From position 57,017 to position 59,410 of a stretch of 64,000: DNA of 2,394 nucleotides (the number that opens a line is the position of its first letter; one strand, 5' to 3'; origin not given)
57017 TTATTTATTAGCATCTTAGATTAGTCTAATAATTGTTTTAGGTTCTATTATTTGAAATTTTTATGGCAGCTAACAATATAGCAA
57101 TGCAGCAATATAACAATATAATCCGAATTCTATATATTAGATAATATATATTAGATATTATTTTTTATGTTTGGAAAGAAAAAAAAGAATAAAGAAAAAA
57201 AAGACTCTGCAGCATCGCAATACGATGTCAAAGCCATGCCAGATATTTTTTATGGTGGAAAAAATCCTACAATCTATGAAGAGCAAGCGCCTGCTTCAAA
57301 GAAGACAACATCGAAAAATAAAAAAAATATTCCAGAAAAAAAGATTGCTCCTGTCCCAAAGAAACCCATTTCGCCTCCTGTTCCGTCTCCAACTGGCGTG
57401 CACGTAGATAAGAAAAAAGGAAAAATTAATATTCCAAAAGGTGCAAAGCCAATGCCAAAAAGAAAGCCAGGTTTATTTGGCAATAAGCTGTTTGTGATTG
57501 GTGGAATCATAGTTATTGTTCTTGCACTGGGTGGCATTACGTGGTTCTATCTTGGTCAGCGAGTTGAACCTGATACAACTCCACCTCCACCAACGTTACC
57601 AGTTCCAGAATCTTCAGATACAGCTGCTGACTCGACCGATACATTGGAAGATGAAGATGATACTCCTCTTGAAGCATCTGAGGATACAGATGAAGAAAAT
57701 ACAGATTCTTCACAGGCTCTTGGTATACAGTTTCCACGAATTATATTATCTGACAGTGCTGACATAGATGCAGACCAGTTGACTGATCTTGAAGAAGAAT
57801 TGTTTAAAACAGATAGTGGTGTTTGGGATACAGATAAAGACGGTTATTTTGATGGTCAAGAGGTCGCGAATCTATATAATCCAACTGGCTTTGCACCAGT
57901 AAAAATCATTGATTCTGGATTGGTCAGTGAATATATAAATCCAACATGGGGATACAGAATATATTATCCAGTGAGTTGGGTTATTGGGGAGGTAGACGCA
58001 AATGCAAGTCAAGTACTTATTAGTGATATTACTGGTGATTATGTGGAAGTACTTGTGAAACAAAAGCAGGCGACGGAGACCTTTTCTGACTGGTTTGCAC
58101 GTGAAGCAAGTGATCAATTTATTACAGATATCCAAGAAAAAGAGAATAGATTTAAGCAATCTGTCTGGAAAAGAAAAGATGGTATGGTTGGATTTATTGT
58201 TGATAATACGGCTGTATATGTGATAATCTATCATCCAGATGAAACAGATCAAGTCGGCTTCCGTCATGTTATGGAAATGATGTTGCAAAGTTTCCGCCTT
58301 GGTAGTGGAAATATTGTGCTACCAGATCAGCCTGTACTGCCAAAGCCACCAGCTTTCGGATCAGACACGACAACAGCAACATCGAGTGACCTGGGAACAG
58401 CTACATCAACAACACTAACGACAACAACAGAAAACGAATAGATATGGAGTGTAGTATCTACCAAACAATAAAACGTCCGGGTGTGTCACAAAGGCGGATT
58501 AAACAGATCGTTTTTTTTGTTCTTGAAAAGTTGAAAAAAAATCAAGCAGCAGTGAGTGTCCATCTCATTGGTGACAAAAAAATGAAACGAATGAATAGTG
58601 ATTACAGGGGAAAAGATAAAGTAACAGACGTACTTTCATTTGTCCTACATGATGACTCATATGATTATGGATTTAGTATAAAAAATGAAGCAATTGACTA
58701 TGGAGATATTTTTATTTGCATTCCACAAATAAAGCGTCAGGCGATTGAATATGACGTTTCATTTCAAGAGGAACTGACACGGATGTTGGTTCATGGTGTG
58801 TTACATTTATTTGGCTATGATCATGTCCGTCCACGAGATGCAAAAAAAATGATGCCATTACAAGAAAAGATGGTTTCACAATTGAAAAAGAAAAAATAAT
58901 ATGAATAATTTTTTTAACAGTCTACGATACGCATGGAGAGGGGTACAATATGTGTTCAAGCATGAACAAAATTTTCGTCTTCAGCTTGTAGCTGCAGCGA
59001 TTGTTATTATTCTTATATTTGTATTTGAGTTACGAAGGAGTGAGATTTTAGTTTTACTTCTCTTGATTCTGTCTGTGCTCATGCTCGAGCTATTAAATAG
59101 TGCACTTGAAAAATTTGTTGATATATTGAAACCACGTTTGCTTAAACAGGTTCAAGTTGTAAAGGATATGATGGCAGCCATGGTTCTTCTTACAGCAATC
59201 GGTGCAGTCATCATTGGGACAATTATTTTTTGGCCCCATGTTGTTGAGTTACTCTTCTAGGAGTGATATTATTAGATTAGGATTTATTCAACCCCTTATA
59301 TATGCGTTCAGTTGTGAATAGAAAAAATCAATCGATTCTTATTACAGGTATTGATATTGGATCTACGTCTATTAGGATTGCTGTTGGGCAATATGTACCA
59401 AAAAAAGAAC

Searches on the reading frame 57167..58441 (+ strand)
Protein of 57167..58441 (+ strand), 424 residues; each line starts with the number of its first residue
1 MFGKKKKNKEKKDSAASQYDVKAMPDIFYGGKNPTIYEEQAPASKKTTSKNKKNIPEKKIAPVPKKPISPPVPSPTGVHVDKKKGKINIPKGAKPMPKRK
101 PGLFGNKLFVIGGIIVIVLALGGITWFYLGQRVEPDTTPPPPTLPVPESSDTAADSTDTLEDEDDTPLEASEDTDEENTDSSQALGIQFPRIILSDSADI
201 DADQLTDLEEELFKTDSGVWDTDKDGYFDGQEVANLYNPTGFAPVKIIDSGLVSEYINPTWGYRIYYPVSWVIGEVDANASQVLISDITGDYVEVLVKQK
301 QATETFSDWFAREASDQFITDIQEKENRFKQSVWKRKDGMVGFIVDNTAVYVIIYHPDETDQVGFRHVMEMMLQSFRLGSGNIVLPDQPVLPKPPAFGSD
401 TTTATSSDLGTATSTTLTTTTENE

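Call 8: search_protein_families(library=pfam, proteins=[window:57167-58441:+], max_evalue=0.1)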
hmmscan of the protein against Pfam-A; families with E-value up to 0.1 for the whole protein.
window:57167-58441:+ (424 aa): 1 family
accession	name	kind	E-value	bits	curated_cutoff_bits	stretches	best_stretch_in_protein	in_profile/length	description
PF12911.12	OppC_N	-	0.092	13.1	23.9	0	103-124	10-31/53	N-terminal TM domain of oligopeptide transport permease C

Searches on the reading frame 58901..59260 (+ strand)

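Call 8: search_protein_families(library=pfam, proteins=[window:58901-59260:+], max_evalue=0.1)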
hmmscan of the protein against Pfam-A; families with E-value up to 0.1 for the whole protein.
window:58901-59260:+ (119 aa): 1 family
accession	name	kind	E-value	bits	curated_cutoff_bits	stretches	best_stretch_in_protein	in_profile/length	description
PF01219.24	DAGK_prokar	-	2.4e-30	104.8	22.3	1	9-110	1-102/102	Prokaryotic diacylglycerol kinase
